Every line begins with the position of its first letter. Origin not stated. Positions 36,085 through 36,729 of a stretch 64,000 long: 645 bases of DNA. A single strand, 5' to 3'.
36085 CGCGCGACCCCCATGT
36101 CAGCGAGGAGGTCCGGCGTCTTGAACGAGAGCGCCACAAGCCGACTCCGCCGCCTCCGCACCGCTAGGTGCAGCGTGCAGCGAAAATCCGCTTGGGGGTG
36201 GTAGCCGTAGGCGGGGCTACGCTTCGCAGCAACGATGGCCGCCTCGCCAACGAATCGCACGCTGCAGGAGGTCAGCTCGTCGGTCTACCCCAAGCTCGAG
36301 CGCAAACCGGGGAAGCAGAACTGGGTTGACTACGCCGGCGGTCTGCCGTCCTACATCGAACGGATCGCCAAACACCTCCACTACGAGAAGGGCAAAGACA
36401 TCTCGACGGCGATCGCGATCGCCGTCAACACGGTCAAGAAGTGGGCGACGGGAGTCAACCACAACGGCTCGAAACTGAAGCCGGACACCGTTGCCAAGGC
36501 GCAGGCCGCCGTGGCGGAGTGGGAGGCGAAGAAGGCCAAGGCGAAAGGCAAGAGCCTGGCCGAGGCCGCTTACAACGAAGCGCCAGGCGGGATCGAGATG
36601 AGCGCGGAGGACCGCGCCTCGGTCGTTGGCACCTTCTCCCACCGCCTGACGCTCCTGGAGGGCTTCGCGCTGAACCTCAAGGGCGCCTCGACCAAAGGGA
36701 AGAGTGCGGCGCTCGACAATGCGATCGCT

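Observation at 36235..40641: Second giant protein (1468 aa) with four peptidoglycan-binding domains immediately upstream of the capsid genes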

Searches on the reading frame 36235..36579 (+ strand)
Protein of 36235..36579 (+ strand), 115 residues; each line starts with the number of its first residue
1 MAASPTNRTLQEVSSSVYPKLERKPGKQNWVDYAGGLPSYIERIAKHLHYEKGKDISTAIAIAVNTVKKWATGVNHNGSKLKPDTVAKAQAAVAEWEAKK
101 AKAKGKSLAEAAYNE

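Call 23: search_dna_similar(collection=phages, mode=protein, query=window:36235-36579:+, max_evalue=10, max_rows=30)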
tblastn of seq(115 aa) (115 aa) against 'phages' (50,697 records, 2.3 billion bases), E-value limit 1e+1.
Records with a match: 22; places in all: 22; records where one place covers at least 80% of the query: 0.
Best place of each record, by identity: <60% 22.
By first word of the organism name: Streptomyces 15; Microbacterium 6; Microcystis 1.
By host as written in the record: Streptomyces griseus ATCC 10137 10; Microbacterium foliorum NRRL B-24224 SEA 3; Microbacterium paraoxydans NWU1 2; Streptomyces mirabilis NRRL B-2400 2; Streptomyces lividans JI 1326 2; Microbacterium foliorum NRRL B-24224 1; Microcystis wesenbergii 1; Streptomyces scabiei RL-34 1.
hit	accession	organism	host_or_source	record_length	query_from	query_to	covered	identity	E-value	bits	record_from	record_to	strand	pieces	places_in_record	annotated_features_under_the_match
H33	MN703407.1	Microbacterium phage Leaf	Microbacterium paraoxydans NWU1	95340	8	73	57%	50.0%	2e-6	50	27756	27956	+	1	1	58: hypothetical protein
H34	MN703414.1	Microbacterium phage Dewdrop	Microbacterium paraoxydans NWU1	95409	8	73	57%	50.0%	2e-6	50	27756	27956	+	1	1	58: hypothetical protein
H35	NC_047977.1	Microbacterium phage Hendrix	Microbacterium foliorum NRRL B-24224 SEA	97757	8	73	57%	47.1%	8e-8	54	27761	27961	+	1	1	55: head maturation protease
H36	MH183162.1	Microbacterium phage Hendrix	Microbacterium foliorum NRRL B-24224 SEA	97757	8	73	57%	47.1%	8e-8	54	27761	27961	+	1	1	55: hypothetical protein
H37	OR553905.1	Microbacterium phage Magritte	Microbacterium foliorum NRRL B-24224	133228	21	85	57%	43.1%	8e-7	51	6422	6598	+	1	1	11: hypothetical protein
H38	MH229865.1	Streptomyces phage LazerLemon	Streptomyces griseus ATCC 10137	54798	26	85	52%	45.9%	1e-3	42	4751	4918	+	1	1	8: hypothetical protein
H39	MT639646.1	Microbacterium phage Rasputia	Microbacterium foliorum NRRL B-24224 SEA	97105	29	73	39%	57.8%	2e-6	50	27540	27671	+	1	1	54: capsid maturation protease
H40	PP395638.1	Microcystis phage Mwe-JY05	Microcystis wesenbergii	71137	21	73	46%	41.5%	4e-7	52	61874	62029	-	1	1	hypothetical protein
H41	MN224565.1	Streptomyces phage Intolerant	Streptomyces griseus ATCC 10137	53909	37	86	43%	40.0%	2e-1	36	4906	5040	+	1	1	9: ADP-ribosyltransferase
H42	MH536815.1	Streptomyces phage Crosby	Streptomyces griseus ATCC 10137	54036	37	86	43%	40.0%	2e-1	36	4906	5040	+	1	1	9: hypothetical protein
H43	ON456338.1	Streptomyces phage Stuff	Streptomyces griseus ATCC 10137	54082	37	86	43%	40.0%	2e-1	36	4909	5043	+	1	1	9: ADP-ribosyltransferase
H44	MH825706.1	Streptomyces phage Microdon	Streptomyces scabiei RL-34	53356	37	86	43%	40.0%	2e-1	36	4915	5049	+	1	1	9: hypothetical protein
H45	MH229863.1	Streptomyces phage JackieB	Streptomyces griseus ATCC 10137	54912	26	73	42%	38.8%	2e+0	33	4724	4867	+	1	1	8: hypothetical protein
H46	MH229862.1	Streptomyces phage Henoccus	Streptomyces griseus ATCC 10137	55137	26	73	42%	38.8%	2e+0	33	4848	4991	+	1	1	9: hypothetical protein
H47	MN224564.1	Streptomyces phage Araceli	Streptomyces griseus ATCC 10137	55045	26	73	42%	38.8%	2e+0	33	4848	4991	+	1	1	9: ADP-ribosyltransferase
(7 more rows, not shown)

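Call 25: get_annotated_region(hit=H35, flank=7000)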
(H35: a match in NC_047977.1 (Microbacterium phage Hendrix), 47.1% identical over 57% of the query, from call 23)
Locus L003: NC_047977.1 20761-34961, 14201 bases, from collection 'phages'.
description: Microbacterium phage Hendrix, complete genome.
organism: Microbacterium phage Hendrix (NCBI taxid 2182341)
taxonomy: Viruses; Duplodnaviria; Heunggongvirae; Uroviricota; Caudoviricetes; Rogerhendrixvirus; Rogerhendrixvirus hendrix
host: Microbacterium foliorum NRRL B-24224 SEA; source: soil; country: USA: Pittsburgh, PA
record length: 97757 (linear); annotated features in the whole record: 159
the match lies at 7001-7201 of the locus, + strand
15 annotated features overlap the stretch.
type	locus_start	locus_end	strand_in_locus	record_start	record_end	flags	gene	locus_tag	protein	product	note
CDS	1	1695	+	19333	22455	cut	47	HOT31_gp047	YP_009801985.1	portal protein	-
CDS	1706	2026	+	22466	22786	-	48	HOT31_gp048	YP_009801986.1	hypothetical protein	-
CDS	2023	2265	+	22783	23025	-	49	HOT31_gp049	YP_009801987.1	hypothetical protein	-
CDS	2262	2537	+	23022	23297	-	50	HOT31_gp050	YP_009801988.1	hypothetical protein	-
CDS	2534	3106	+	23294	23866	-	51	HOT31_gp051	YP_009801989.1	hypothetical protein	-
CDS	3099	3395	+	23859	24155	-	52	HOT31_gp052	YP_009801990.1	hypothetical protein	-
CDS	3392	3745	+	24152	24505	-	53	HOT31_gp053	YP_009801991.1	hypothetical protein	-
CDS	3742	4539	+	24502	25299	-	54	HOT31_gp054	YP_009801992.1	portal protein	-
CDS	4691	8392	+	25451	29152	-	55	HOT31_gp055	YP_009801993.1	head maturation protease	-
CDS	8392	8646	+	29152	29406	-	56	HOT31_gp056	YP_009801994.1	hypothetical protein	-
CDS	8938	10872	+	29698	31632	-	57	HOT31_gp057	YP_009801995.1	major head protein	-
CDS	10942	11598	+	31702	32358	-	58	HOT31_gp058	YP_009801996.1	hypothetical protein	-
CDS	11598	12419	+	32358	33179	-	59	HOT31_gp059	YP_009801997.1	hypothetical protein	-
CDS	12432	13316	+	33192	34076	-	60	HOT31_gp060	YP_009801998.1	major tail protein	-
CDS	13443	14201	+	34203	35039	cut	61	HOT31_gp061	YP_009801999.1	virion structural protein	-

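Call 26: get_annotated_region(hit=H41, flank=5000)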
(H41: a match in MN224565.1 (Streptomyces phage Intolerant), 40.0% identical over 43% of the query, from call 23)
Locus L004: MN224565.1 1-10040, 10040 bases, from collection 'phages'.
description: Streptomyces phage Intolerant, complete genome.
organism: Streptomyces phage Intolerant (NCBI taxid 2601642)
taxonomy: Viruses; Duplodnaviria; Heunggongvirae; Uroviricota; Caudoviricetes
host: Streptomyces griseus ATCC 10137; source: soil; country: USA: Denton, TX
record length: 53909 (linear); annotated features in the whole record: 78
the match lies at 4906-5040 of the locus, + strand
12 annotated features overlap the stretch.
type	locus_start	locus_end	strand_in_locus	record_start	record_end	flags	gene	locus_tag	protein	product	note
CDS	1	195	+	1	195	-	1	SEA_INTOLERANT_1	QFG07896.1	hypothetical protein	-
CDS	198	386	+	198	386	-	2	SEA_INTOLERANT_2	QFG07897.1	hypothetical protein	-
CDS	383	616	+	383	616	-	3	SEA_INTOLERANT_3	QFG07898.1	hypothetical protein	-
CDS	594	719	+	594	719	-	4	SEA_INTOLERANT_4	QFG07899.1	hypothetical protein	-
CDS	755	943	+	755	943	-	5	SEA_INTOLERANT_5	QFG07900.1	hypothetical protein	-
CDS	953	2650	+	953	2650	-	6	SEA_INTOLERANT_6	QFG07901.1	terminase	-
CDS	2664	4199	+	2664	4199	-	7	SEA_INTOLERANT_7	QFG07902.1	portal protein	-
CDS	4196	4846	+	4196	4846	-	8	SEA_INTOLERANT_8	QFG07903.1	capsid maturation protease and MuF-like fusion protein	-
CDS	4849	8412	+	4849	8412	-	9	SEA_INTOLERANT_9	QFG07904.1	ADP-ribosyltransferase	-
CDS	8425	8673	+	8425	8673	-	10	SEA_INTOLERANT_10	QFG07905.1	hypothetical protein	-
CDS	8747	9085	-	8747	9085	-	11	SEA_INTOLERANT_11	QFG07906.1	HU-like domain DNA binding protein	DNA binding, HU-like domain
CDS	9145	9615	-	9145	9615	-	12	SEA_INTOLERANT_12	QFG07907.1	hypothetical protein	-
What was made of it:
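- It gives a weak match (E=0.2, 40% identity over 50 aa) in Streptomyces phage Intolerant gp9, the gene directly after the portal and a protease/MuF fusion (calls 23, 26).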

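Call 27: get_annotated_region(hit=H37, flank=7000)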
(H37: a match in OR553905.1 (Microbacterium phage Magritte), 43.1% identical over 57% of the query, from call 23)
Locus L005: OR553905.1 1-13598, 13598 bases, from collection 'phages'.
description: Microbacterium phage Magritte, complete genome.
organism: Microbacterium phage Magritte (NCBI taxid 3077798)
taxonomy: Viruses; Duplodnaviria; Heunggongvirae; Uroviricota; Caudoviricetes
host: Microbacterium foliorum NRRL B-24224; source: sewage pipe; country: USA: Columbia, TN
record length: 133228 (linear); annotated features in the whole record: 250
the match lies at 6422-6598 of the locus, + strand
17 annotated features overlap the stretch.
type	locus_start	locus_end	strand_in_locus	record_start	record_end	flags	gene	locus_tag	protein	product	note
CDS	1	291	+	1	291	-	1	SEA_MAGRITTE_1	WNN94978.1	hypothetical protein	-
CDS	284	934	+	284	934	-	2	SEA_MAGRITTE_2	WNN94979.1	exonuclease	-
CDS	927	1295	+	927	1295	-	3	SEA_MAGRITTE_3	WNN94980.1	hypothetical protein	-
CDS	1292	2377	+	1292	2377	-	4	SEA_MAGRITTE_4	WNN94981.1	ASCE ATPase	-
CDS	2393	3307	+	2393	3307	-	5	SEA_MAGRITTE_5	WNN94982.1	UDP-glucose dehydrogenase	-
CDS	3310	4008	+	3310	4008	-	6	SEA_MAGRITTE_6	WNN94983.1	glycosyltransferase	-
CDS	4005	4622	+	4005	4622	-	7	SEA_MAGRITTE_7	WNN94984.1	HNH endonuclease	-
CDS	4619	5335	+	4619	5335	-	8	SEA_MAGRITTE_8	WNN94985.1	glycosyltransferase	-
CDS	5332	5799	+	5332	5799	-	9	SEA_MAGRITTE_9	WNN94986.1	hypothetical protein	-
CDS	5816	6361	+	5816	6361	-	10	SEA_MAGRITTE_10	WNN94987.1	hypothetical protein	-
CDS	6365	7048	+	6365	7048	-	11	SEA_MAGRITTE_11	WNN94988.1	hypothetical protein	-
CDS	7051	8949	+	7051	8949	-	12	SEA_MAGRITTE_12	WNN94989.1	terminase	-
CDS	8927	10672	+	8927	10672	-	13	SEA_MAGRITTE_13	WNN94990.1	portal protein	-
CDS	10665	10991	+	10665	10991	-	14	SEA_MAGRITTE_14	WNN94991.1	hypothetical protein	-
CDS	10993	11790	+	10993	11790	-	15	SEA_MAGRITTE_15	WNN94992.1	hypothetical protein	-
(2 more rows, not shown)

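Call 54: search_protein_families(library=pfam, proteins=[L003:4691-8392:+, L004:4849-8412:+, L005:6365-7048:+, L004:4196-4846:+], max_evalue=0.001)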
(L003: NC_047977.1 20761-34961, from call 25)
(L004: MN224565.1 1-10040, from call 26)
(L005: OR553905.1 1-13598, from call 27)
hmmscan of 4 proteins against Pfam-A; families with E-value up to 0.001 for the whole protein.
L003:4691-8392:+ (1233 aa): 0 families

L004:4849-8412:+ (1187 aa): 0 families

L005:6365-7048:+ (227 aa): 0 families

L004:4196-4846:+ (216 aa): 1 family
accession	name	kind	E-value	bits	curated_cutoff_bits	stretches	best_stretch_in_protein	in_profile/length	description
PF04233.19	Phage_Mu_F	-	1.6e-05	26.1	29.6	1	142-185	67-110/112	Phage Mu protein F like protein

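Call 76: search_protein_families(library=phrogs, proteins=[window:36235-36579:+], max_evalue=1)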
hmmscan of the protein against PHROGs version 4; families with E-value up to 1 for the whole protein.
seq(115 aa): 1 family
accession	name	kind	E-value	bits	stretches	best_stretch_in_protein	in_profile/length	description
phrog_4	-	transcription regulation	0.17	11.8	1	31-98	45-110/400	transcriptional repressor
